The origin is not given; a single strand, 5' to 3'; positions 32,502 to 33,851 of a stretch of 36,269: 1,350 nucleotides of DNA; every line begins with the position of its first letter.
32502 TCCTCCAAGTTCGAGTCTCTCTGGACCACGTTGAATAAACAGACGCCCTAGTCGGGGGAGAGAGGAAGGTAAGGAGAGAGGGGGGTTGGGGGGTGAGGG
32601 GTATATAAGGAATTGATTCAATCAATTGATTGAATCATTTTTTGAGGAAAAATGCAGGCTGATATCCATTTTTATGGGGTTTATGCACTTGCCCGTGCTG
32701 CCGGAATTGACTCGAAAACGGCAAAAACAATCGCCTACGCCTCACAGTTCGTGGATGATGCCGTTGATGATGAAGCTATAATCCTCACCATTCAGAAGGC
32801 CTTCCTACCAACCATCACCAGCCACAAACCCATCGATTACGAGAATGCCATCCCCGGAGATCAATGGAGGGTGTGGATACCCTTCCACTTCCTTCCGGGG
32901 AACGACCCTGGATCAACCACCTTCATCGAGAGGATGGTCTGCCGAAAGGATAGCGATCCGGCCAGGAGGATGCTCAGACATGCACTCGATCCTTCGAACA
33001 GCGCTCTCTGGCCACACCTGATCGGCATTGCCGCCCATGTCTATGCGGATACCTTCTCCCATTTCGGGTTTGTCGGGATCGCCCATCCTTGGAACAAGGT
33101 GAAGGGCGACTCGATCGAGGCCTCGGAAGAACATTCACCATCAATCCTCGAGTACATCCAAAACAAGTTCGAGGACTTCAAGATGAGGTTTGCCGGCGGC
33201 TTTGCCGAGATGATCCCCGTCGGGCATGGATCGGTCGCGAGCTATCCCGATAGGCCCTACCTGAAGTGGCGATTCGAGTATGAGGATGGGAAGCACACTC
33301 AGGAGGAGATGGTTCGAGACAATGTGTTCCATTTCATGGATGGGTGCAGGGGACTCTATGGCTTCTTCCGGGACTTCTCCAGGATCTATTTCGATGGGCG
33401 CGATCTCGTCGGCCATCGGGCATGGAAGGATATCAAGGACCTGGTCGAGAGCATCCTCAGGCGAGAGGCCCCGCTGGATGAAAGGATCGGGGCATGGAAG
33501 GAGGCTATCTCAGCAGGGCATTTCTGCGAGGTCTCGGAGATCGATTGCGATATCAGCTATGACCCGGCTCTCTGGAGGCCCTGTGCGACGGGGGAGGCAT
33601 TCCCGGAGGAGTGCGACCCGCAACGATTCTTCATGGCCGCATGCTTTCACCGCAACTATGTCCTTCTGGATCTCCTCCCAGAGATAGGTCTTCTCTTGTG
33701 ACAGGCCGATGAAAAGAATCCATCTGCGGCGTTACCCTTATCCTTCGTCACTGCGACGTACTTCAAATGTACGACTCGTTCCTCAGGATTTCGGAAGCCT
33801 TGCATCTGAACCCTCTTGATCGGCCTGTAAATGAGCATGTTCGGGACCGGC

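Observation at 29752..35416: Candidate undescribed module: cytoplasmic clostripain-like protease co-encoded with membrane, DNA, lipid and cell-wall attacking proteins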

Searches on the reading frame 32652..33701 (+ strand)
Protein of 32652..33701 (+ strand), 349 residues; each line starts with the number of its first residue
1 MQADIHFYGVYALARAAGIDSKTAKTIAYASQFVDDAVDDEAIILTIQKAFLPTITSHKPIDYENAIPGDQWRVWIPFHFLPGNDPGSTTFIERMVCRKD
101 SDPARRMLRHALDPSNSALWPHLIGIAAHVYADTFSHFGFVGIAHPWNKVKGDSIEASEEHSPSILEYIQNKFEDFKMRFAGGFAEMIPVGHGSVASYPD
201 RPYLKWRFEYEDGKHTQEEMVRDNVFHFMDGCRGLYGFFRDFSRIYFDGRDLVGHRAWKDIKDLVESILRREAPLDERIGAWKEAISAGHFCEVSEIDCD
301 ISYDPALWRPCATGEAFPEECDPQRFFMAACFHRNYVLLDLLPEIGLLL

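Call 3: search_protein_families(library=pfam, proteins=[window:32652-33701:+], max_evalue=0.1)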
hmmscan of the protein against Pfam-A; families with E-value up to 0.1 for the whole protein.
window:32652-33701:+ (349 aa): 1 family
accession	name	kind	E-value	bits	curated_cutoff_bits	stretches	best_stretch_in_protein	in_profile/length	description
PF20551.3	DUF6765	-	5.4e-80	269.9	26.6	1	1-338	1-322/325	Family of unknown function (DUF6765)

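Call 5: search_protein_families(library=padloc, proteins=[window:32652-33701:+], max_evalue=0.01)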
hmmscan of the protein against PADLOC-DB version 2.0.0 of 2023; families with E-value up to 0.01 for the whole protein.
window:32652-33701:+ (349 aa): 0 families

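Call 6: search_protein_families(library=phrogs, proteins=[window:32652-33701:+], max_evalue=0.01)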
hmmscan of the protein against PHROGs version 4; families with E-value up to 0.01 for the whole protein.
window:32652-33701:+ (349 aa): 0 families

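Call 43: find_homologous_proteins(query=window:32652-33701:+, max_evalue=0.00001)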
Query window:32652-33701:+ (349 aa): 797 proteins with E <= 0.00001 among 2250 candidates; the best 120 are listed.
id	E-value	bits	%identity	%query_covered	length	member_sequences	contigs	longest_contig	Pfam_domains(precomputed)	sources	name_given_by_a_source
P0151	4.4e-212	722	87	100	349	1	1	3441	PF20551.4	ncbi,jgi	jgi:hypothetical protein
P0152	4.4e-210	715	85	100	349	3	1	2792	PF20551.4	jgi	-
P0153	1.2e-209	714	85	100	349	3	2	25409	PF20551.4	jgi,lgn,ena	-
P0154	6.6e-205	698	85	100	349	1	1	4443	PF20551.4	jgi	-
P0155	4.9e-165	567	71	100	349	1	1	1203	PF20551.4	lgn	-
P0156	6.6e-163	560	70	100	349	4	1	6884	PF20551.4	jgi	jgi:hypothetical protein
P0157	2.8e-157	541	68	100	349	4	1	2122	PF20551.4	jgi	jgi:hypothetical protein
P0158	1.0e-154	533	67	100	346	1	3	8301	PF20551.4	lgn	-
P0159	3.9e-153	528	64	100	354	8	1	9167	PF20551.4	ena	-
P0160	1.0e-150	520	66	100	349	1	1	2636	PF20551.4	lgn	-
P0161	5.1e-150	518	63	100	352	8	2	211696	PF20551.4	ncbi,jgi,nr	ncbi:MAG: hypothetical protein JRJ13_06900 [Deltaproteobacteria bacterium]|nr:hypothetical protein [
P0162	6.6e-144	497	59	100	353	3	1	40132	PF20551.4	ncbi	-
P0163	1.8e-143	496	62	100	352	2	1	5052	PF20551.4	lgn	-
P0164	9.9e-141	487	59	100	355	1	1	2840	PF20551.4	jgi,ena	-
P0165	4.1e-140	485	58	100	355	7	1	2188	PF20551.4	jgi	jgi:hypothetical protein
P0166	6.9e-138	478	60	100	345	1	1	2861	PF20551.4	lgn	-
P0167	8.3e-137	474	57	100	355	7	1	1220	PF20551.4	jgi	-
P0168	9.6e-135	467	59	100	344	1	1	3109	PF20551.4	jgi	-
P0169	2.5e-132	459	56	100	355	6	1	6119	PF20551.4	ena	-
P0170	3.2e-132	459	58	100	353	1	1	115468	PF20551.4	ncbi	-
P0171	6.7e-132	458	56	100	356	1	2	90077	PF20551.4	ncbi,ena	-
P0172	1.6e-131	457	56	100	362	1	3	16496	PF20551.4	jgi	jgi:hypothetical protein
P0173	4.2e-131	455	56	100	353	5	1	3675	PF20551.4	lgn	-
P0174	3.3e-128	446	56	100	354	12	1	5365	PF20551.4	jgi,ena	-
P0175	2.6e-126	440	56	100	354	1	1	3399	PF20551.4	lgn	-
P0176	3.3e-125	436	54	100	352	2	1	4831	PF20551.4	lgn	-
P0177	4.4e-125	436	52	100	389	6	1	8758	PF20551.4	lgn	-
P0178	6.0e-125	435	54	100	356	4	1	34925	PF20551.4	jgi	jgi:hypothetical protein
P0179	1.0e-122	428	53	100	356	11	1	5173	PF20551.4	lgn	-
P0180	2.7e-122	426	53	100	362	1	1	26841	PF20551.4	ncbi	-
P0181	4.7e-122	426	52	100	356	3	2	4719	PF20551.4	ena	-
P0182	9.0e-122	425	53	100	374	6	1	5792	PF20551.4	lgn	-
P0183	1.2e-121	424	52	100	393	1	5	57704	PF20551.4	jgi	jgi:hypothetical protein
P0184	1.7e-121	424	53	100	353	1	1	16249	PF20551.4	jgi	jgi:hypothetical protein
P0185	2.5e-120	420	52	100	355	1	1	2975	PF20551.4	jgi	-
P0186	3.4e-120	419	53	100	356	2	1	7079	PF20551.4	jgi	jgi:hypothetical protein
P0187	5.1e-120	419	52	100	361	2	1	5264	PF20551.4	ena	-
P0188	3.0e-119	416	52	100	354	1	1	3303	PF20551.4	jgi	-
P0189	3.8e-119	416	53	100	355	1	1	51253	PF20551.4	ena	-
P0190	7.9e-119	415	51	100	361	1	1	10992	PF20551.4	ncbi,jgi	-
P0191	3.7e-118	413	52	100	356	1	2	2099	PF20551.4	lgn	-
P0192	5.7e-118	412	52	100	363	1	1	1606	PF00882.25,PF20551.4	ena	-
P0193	6.0e-118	412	53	100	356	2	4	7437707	PF20551.4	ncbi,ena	-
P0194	6.2e-118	412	52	100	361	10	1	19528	PF20551.4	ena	-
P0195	7.3e-118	412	53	100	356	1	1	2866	PF20551.4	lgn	-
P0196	1.0e-117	411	50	100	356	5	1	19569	PF20551.4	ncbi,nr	ncbi:MAG: hypothetical protein LJE96_03010 [Deltaproteobacteria bacterium]|nr:hypothetical protein [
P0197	1.2e-117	411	53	100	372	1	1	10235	PF20551.4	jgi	jgi:hypothetical protein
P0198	2.5e-117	410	50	100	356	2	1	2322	PF20551.4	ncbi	-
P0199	3.4e-117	410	52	100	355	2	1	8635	PF20551.4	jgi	-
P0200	4.0e-116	406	51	100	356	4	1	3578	PF20551.4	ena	-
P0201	8.7e-116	405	52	100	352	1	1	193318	PF20551.4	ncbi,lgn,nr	ncbi:MAG: DUF6765 family protein [Thermodesulfobacteriota bacterium]|nr:DUF6765 family protein [Ther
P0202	1.2e-115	404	51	100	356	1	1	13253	PF20551.4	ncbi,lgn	-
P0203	1.6e-115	404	52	100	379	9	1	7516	PF20551.4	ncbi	-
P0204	2.1e-115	404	54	99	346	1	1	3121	PF20551.4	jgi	-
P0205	3.5e-115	403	51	100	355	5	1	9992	PF20551.4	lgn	-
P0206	4.3e-115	403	51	100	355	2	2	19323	PF20551.4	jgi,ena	-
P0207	6.9e-115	402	52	100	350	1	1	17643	PF20551.4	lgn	-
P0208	7.9e-115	402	51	100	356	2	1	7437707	PF20551.4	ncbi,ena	-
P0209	1.0e-114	401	51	100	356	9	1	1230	PF20551.4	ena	-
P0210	1.6e-114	401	52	100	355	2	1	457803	PF20551.4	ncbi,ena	-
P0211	1.6e-114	401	51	100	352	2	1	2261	PF20551.4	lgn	-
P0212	5.2e-114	399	51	100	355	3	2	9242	PF20551.4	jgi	jgi:hypothetical protein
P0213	7.1e-114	399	51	100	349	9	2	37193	PF20551.4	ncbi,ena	-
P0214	1.7e-113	397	53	89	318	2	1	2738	PF20551.4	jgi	-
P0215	1.9e-113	397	53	100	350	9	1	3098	PF20551.4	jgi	jgi:hypothetical protein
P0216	2.0e-113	397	51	100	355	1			PF20551.4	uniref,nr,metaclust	uniref:Putative signal peptide protein n=1 Tax=uncultured bacterium pFosLip TaxID=380391 RepID=Q1PAF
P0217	2.8e-113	397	51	100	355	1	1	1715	PF20551.4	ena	-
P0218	3.0e-113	397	50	100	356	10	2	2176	PF20551.4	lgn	-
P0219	7.9e-113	395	52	100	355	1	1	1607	PF20551.4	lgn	-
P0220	1.2e-112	395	51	100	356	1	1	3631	PF20551.4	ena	-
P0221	1.5e-112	394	51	100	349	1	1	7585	PF20551.4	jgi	jgi:hypothetical protein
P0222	2.8e-112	393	51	100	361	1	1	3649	PF20551.4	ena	-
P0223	9.8e-112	392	52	100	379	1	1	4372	PF20551.4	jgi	jgi:hypothetical protein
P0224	1.3e-111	391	50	100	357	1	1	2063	PF20551.4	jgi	-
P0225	2.8e-111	390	51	100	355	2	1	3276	PF20551.4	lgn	-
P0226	2.9e-111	390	52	100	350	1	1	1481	PF20551.4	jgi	jgi:hypothetical protein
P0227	3.7e-111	390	50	100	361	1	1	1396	PF20551.4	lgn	-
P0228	4.0e-111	390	50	100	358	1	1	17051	PF20551.4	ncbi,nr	ncbi:MAG: hypothetical protein K9N10_08075 [Deltaproteobacteria bacterium]|nr:hypothetical protein [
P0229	5.7e-111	389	48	100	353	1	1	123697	PF20551.4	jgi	jgi:hypothetical protein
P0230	7.2e-111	389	52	100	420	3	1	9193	PF20551.4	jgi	jgi:hypothetical protein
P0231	5.9e-110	386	51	100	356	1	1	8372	PF20551.4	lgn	-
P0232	6.5e-110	386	50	100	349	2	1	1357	PF20551.4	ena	-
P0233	1.1e-109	385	50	100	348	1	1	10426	PF20551.4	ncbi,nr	ncbi:MAG: hypothetical protein HY754_01770 [Nitrospirae bacterium]|nr:hypothetical protein [Nitrospi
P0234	4.1e-109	383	50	100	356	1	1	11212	PF20551.4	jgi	-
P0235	7.1e-109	382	50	100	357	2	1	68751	PF20551.4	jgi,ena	-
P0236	7.4e-109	382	51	100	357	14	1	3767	PF20551.4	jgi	jgi:hypothetical protein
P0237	1.4e-108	381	50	100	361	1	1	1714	PF20551.4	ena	-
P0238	1.5e-108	381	50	100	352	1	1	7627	PF20551.4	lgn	-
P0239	2.4e-108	380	50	100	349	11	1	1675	PF20551.4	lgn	-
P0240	1.1e-107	378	50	100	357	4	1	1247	PF20551.4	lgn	-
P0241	1.5e-107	378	50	100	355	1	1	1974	PF20551.4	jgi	jgi:hypothetical protein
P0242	6.3e-107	376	50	100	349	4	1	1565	PF20551.4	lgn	-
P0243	1.6e-106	374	50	100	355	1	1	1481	PF20551.4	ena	-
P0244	2.5e-106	374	48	100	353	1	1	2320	PF20551.4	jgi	-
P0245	3.6e-106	373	49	100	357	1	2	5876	PF20551.4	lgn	-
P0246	1.8e-105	371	49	100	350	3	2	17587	PF20551.4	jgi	jgi:Family of unknown function (DUF6765)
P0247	4.2e-105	370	49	100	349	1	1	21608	PF20551.4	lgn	-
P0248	5.3e-105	369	49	100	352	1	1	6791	PF20551.4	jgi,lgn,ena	-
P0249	1.1e-104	368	49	100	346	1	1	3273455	PF20551.4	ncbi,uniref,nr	ncbi:DUF6765 family protein [Candidatus Magnetomonas plexicatena]|uniref:DUF6765 family protein n=1 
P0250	1.9e-104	368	49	100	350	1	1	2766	PF20551.4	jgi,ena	-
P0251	4.3e-104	366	50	100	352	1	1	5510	PF20551.4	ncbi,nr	ncbi:MAG: hypothetical protein HY999_01065 [Nitrospinae bacterium]|nr:hypothetical protein [Nitrospi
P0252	6.8e-104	366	48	100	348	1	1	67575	PF20551.4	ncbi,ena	-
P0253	1.3e-103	365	47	100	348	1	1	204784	PF20551.4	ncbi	-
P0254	1.4e-103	365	49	100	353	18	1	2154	PF20551.4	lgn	-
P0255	2.1e-103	364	49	100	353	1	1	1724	PF20551.4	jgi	jgi:hypothetical protein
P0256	2.4e-103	364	48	100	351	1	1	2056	PF20551.4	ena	-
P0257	3.1e-103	364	49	100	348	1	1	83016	PF20551.4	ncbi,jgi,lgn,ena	-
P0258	4.0e-103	363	49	99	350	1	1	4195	PF20551.4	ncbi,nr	ncbi:MAG: hypothetical protein JXA71_16415 [Chitinispirillaceae bacterium]|nr:hypothetical protein [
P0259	7.2e-103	362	49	100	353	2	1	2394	PF20551.4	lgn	-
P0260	3.1e-102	360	48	100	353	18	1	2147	PF20551.4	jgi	jgi:hypothetical protein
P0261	5.3e-102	360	49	100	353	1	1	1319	PF20551.4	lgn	-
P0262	8.0e-102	359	49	100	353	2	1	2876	PF20551.4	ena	-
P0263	1.2e-101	358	47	99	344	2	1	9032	PF20551.4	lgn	-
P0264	1.8e-101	358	48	100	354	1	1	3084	PF20551.4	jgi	-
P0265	1.8e-101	358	48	100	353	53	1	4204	PF20551.4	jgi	jgi:hypothetical protein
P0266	2.2e-101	358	48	100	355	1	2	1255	PF20551.4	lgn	-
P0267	2.9e-101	357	47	100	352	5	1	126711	PF20551.4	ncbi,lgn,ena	-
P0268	3.1e-101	357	65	70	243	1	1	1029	PF20551.4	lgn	-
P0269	5.2e-101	356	48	100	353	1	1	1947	PF20551.4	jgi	jgi:hypothetical protein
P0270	1.5e-100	355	48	100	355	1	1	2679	PF20551.4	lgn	-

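Call 45: find_encoding_contigs(protein=P0170, flank=8000, max_places=2)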
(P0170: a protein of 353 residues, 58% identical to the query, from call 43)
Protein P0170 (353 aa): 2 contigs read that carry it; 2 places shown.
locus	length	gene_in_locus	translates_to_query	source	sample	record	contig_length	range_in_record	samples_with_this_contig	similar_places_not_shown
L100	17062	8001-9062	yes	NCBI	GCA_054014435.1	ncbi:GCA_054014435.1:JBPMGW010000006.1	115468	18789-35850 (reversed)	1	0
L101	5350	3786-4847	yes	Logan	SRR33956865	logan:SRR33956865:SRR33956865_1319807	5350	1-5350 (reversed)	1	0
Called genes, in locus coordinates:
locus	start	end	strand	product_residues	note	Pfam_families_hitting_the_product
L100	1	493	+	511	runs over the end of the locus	PF00245:Alk_phosphatase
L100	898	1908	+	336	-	PF12849:PBP_like_2, PF01547:SBP_bac_1, PF12727:PBP_like (faint)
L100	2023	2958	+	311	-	PF00528:BPD_transp_1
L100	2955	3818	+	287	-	PF00528:BPD_transp_1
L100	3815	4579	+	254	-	PF00005:ABC_tran, PF02463:SMC_N (faint), PF13401:AAA_22 (weak), PF13304:AAA_21 (weak)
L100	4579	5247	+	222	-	PF01895:PhoU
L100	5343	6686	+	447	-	PF02321:OEP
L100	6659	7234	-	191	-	PF20398:DUF6691, PF04143:Sulf_transp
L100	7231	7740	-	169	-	PF04143:Sulf_transp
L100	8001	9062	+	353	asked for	PF20551:DUF6765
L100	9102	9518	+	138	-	PF01894:YjbQ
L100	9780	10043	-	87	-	-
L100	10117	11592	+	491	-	PF04715:, PF00425:Chorismate_bind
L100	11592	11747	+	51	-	-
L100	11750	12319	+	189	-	PF00117:GATase, PF07722:Peptidase_C26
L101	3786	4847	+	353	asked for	PF20551:DUF6765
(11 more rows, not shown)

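Call 46: find_encoding_contigs(protein=P0193, flank=8000, max_places=2)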
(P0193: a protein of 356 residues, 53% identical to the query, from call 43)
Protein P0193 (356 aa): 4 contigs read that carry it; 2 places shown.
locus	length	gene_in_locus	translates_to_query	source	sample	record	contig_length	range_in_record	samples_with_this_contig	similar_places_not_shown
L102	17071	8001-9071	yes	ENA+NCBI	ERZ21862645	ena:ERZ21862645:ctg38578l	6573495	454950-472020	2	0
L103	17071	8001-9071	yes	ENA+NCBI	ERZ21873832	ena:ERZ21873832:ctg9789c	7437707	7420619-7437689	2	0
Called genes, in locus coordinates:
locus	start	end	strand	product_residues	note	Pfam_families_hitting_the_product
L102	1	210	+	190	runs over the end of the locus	-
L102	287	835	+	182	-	-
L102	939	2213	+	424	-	PF13551:HTH_29 (weak), PF13565:HTH_32, PF00665:rve, PF13683:rve_3, PF09299:Mu-transpos_C (weak)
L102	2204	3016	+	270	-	PF13401:AAA_22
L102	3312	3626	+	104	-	-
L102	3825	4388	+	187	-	-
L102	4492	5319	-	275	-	PF13276:HTH_21, PF00665:rve, PF24764:rva_4 (weak), PF13683:rve_3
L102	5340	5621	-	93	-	PF01527:HTH_Tnp_1, PF13518:HTH_28 (weak)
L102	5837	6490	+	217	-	PF01471:PG_binding_1 (weak)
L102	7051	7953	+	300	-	PF01764:Lipase_3, PF12146:Hydrolase_4 (weak)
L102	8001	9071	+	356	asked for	PF20551:DUF6765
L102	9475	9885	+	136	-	-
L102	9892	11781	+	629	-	-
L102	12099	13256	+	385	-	-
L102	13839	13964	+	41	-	-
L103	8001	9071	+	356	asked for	PF20551:DUF6765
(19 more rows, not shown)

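Call 61: predict_structure(alignment_id=A3)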
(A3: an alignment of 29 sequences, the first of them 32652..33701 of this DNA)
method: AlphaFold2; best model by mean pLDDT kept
length: 349 residues; sequences in the alignment: 29
mean_pLDDT: 85.0   pTM: 0.89
mean pLDDT of the five models: 85.0, 84.4, 80.2, 79.9, 78.8
residues with pLDDT >= 90: 178; 70-90: 119; 50-70: 33; < 50: 19
segments of 3 or more residues with pLDDT < 50: 181-197
pLDDT, mean of each block of 10 residues (from residue 1): 92 98 98 89 79 77 57 86 88 90 97 97 98 89 73 81 81 63 38 45 85 81 92 98 95 94 97 92 98 96 87 65 92 96 91
secondary structure, 60 per line:
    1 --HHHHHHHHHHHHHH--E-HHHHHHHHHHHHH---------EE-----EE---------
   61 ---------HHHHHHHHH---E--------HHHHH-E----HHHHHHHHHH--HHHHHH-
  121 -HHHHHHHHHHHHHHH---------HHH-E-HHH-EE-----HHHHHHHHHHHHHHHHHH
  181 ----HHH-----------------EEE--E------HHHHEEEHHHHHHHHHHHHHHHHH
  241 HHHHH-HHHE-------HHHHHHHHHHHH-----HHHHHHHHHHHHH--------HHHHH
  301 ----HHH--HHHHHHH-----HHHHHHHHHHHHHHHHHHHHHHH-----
elements in order: H3-16 H21-33 H70-78 H91-95 H102-111 H114-119 H122-136 H163-180 E205-207 H217-220 E221-223 H224-245 H258-269 H275-287 H296-300 H310-316 H322-344
